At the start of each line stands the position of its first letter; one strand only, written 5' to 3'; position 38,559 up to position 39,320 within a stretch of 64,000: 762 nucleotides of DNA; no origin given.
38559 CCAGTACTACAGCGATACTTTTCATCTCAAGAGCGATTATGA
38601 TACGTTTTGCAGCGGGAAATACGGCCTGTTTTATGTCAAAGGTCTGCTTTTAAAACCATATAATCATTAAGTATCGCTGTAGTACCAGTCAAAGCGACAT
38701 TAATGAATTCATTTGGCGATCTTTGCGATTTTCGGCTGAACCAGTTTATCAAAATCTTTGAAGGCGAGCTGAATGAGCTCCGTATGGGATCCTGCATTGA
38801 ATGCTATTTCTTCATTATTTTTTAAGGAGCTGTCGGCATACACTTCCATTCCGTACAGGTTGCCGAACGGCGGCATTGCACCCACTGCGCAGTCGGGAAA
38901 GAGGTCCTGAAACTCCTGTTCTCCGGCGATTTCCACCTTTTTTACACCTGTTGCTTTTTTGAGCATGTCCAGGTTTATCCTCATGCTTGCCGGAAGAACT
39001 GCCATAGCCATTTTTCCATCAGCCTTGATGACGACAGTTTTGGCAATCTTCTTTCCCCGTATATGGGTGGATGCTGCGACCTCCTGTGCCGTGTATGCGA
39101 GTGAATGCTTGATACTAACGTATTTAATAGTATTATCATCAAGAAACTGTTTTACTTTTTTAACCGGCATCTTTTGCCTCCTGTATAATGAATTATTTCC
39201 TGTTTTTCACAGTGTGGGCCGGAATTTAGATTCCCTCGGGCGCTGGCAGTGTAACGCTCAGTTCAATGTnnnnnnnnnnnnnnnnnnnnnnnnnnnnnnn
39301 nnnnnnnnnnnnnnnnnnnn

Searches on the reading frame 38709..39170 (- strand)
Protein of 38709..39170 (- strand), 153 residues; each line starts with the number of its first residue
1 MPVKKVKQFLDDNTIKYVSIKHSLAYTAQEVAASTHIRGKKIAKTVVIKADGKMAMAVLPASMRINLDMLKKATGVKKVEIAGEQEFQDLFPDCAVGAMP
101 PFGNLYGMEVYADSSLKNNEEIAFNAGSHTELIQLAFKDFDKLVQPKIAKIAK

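Call 35: search_protein_families(library=pfam, proteins=[window:38709-39170:-], max_evalue=0.01)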
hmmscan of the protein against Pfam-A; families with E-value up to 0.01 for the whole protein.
window:38709-39170:- (153 aa): 1 family
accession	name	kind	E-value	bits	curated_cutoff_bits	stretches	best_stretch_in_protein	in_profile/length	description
PF04073.20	tRNA_edit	-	2.1e-29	102.5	25.5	1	22-142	1-122/123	Aminoacyl-tRNA editing domain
